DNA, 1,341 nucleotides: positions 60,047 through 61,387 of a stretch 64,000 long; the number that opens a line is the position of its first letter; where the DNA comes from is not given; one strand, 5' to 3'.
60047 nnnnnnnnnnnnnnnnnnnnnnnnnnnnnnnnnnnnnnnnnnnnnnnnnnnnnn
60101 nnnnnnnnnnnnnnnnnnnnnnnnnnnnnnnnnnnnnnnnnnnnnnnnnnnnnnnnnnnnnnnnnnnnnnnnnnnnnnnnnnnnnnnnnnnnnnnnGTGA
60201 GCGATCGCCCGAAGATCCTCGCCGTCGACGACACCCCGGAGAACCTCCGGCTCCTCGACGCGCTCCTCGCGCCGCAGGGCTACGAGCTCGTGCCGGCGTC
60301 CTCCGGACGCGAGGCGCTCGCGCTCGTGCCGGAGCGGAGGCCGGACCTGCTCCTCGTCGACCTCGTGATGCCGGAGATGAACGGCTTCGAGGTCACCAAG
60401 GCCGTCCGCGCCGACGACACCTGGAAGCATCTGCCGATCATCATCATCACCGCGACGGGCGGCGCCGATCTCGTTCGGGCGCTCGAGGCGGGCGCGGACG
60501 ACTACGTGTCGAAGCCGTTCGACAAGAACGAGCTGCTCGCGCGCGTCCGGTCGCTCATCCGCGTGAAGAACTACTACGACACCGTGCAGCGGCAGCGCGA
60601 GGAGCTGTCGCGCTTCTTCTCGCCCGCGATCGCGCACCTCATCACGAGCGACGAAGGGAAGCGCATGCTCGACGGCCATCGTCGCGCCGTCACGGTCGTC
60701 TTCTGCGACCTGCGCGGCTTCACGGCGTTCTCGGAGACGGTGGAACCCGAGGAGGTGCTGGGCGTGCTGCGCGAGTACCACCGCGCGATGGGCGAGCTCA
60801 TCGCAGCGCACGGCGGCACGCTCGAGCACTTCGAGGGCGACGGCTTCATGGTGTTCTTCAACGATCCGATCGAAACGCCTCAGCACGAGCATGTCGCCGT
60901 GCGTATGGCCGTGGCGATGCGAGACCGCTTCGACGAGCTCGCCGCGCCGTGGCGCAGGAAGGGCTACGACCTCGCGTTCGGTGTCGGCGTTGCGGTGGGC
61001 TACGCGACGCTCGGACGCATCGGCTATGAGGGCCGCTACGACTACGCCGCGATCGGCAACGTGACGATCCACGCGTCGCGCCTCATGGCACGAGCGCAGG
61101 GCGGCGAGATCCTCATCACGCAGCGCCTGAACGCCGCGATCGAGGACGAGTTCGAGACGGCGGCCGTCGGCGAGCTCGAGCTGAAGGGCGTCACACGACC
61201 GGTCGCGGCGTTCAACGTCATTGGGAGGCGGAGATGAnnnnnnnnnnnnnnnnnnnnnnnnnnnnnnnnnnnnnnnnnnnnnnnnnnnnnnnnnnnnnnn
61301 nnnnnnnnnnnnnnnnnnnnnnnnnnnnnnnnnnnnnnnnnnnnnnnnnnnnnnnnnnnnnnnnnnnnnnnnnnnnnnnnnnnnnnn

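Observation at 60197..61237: Response regulator whose output is a class III nucleotidyl cyclase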

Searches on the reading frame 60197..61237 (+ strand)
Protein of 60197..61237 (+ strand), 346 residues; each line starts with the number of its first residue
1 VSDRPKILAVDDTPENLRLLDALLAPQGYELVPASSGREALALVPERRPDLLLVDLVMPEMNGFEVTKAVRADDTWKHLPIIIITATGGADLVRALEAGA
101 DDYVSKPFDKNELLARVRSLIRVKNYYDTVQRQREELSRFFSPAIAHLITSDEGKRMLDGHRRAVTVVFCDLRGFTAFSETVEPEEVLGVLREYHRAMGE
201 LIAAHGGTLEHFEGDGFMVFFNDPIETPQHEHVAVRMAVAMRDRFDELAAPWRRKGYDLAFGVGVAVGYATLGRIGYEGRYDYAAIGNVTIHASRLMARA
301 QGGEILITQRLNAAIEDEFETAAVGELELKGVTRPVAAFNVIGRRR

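Call 3: search_protein_families(library=pfam, proteins=[window:60197-61237:+], max_evalue=0.01)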
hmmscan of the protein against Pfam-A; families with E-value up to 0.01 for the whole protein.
window:60197-61237:+ (346 aa): 2 families
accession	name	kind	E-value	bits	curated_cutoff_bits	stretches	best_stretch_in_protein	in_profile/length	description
PF00072.30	Response_reg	-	1.3e-29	103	30.2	1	7-118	1-111/111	Response regulator receiver domain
PF00211.25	Guanylate_cyc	-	1.5e-20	74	21.9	1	163-333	7-173/183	Adenylate and Guanylate cyclase catalytic domain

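Call 4: search_protein_families(library=ncbifam, proteins=[window:60197-61237:+], max_evalue=0.01)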
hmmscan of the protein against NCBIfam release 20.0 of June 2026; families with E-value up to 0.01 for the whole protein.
window:60197-61237:+ (346 aa): 102 families (the best 25 are shown)
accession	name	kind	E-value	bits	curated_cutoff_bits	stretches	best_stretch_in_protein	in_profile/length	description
NF007135.0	PRK09581.1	equivalog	3.8e-39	134.8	474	1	6-134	4-133/457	PleD family two-component system response regulator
TIGR02154.1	PhoB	equivalog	9.2e-29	100.4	296.2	1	5-124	3-123/226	phosphate regulon transcriptional regulator PhoB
NF040689.1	MtrAB_MtrA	equivalog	1.4e-28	99.7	300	1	7-125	1-117/219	MtrAB system response regulator MtrA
NF045944.1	ResRegRpaBCyano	equivalog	4.3e-27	95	330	1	8-132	1-123/229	response regulator transcription factor RpaB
NF041733.1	resp_reg_CseB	equivalog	5.4e-26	91.4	350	1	7-138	3-132/228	two-component system response regulator CseB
NF008199.0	PRK10955.1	equivalog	1e-25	91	341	1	6-135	3-129/232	envelope stress response regulator transcription factor CpxR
NF040534.1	resp_reg_YycF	equivalog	1.1e-25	90.3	340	1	6-135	2-129/231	response regulator YycF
NF053854.1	RespRegPhoBBctds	equivalog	3.5e-25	88.7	270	1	7-133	1-127/225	two-component system response regulator PhoB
NF008469.0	PRK11361.1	equivalog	3e-23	82.2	714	1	3-151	3-148/461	acetoacetate metabolism transcriptional regulator AtoC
NF033120.0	vanR_FM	exception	1.3e-22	80.6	460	1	6-127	5-124/231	vancomycin resistance response regulator transcription factor, VanR-F/VanR-M family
NF041880.1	EPS_EpsF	equivalog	1.6e-22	79.7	900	1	10-136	1-129/492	response regulator EpsF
NF033117.2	vanR_ACDEGLN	exception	3.1e-22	79.3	350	1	7-137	1-129/226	VanR-ABDEGLN family response regulator transcription factor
NF045991.1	RespRegCtrARhodob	equivalog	4.5e-22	78.9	350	1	6-126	2-122/224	response regulator transcription factor CtrA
NF007005.1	PRK09468.1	equivalog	1.4e-21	77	331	1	4-126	3-124/237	osmolarity response regulator transcription factor OmpR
NF008296.0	PRK11083.1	equivalog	5.9e-21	74.9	273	1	4-132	3-129/228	two-component system response regulator CreB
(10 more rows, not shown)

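Call 5: search_solved_structures(query=window:60197-61237:+, max_evalue=0.001, show_alignments=5)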
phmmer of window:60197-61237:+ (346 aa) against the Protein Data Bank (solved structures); distinct sequences matched with E-value up to 0.001: 333 (the best 60 are shown).
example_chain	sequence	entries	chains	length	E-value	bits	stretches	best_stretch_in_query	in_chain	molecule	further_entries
9g85_A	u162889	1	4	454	2.9e-40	141.5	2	6-139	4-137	Response regulator PleD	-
2wb4_A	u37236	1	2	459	3e-40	141.4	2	6-139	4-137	DIGUANYLATE CYCLASE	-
1w25_A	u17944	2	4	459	3.2e-40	141.3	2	6-139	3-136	STALKED-CELL DIFFERENTIATION CONTROLLING PROTEIN | RESPONSE REGULATOR PLED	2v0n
9g86_A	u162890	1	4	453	3.3e-40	141.3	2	6-139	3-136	Response regulator PleD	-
3r5g_A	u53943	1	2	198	2.4e-33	118.7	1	158-346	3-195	CyaB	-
6fht_A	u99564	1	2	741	3.4e-26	95.2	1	130-343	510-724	Bacteriophytochrome,Adenylate cyclase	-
2w01_A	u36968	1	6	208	6e-25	91.1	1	158-343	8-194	ADENYLATE CYCLASE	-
8fk2_A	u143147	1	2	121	8.1e-25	90.7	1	6-122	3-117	Putative response regulator CovR VicR-like protein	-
3nhz_A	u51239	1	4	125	7.2e-24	87.6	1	4-122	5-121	Two component system transcriptional regulator mtrA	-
2gwr_A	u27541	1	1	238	2.9e-23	85.6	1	4-123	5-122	DNA-binding response regulator mtrA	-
9dvt_R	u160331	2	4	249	6.3e-23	84.5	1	4-137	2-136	DNA-binding dual master transcriptional regulator RpaA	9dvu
1nxo_A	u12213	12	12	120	3.4e-22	82.1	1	6-122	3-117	DNA-binding response regulator | Response regulator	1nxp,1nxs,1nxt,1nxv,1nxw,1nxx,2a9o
6eb7_A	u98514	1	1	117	5.8e-22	81.3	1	6-122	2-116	DNA-binding response regulator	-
2zwm_A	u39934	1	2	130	6.7e-22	81.1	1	5-122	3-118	Transcriptional regulatory protein yycF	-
4uhj_A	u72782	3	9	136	6.8e-22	81.1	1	6-126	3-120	TRANSCRIPTIONAL REGULATORY PROTEIN CPXR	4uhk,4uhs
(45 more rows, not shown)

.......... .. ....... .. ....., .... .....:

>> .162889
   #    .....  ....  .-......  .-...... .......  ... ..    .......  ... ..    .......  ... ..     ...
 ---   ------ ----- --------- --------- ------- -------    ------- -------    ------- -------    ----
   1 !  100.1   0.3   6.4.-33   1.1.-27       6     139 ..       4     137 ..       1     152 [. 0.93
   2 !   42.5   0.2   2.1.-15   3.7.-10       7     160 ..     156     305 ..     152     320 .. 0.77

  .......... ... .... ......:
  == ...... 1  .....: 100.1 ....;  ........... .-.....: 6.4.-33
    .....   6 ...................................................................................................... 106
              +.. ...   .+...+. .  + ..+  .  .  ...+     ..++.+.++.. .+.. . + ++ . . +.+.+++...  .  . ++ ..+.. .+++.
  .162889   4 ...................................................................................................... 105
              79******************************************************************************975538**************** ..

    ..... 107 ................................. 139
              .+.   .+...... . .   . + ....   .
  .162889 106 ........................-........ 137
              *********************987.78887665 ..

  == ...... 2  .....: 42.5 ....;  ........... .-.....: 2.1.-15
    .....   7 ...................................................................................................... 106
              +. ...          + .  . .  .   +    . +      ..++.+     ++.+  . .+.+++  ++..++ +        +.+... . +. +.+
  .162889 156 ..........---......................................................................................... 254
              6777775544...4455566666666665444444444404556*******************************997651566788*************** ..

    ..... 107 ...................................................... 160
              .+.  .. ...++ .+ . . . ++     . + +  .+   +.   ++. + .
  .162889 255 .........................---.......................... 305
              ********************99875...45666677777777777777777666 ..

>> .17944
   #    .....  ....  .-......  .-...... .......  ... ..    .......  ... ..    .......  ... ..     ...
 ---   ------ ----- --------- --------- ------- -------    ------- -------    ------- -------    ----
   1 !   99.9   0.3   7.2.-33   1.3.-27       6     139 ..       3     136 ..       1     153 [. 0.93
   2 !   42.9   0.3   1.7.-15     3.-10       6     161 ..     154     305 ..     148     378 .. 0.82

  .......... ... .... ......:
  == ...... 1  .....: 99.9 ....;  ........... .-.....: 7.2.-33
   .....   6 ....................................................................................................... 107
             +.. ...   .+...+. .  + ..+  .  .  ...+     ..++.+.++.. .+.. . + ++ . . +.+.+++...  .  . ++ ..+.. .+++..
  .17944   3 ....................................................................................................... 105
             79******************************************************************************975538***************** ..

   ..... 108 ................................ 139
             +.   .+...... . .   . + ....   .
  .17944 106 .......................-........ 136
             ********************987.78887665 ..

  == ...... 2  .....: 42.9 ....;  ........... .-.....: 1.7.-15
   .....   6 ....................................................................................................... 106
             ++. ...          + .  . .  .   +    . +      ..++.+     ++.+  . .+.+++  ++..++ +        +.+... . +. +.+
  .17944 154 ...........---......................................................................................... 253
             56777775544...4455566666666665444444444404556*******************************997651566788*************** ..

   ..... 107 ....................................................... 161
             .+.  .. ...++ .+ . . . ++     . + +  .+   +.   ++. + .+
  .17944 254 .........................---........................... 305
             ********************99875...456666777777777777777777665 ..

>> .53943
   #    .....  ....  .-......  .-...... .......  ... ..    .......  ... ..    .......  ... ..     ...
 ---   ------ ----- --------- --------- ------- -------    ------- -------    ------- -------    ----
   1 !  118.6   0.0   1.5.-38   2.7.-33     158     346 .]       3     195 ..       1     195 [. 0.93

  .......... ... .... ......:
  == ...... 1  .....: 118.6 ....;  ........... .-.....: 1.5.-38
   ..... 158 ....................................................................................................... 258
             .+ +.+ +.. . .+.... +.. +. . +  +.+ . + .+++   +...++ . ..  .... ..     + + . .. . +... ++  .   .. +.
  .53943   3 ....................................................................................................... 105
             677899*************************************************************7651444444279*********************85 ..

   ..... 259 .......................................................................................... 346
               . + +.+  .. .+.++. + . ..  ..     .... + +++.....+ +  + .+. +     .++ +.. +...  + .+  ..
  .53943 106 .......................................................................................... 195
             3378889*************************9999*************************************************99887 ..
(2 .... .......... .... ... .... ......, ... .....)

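Call 8: search_protein_families(library=padloc, proteins=[window:60197-61237:+], max_evalue=0.01)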
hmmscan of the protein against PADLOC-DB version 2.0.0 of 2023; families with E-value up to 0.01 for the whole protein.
window:60197-61237:+ (346 aa): 13 families
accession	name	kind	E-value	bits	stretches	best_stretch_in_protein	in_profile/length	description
PDLC02367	PycC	-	9.9e-19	65.7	1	164-321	43-198/226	-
PDLC00734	PycC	-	1.4e-17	61.9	1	134-320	157-349/374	Pycsar cyclase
PDLC00766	PycC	-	6.5e-13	46.7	1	164-322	43-202/232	Pycsar cyclase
PDLC00765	PycC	-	4.4e-12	43.8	1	164-320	258-417/477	Pycsar cyclase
PDLC02366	PycC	-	6.8e-11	39.8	1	162-321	275-439/486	-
PDLC02369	PycC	-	2.6e-07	28.4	1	164-321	46-197/248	-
PDLC02370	PycC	-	2.3e-06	25.2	1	165-315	82-238/340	-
PDLC00762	PycC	-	1.4e-05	22.2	1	163-320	281-450/508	Pycsar cyclase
PDLC02368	PycC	-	0.00013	19.6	1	159-316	39-201/234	-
PDLC00405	SduA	-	0.0002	19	1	4-95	6-104/323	DUF4263 domain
PDLC00764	PycC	-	0.00032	17.7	1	163-268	93-203/449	Pycsar cyclase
PDLC00767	PycC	-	0.00038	17.9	1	165-292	93-223/337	Pycsar cyclase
PDLC00763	PycC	-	0.0061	13.9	1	164-319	53-211/268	Pycsar cyclase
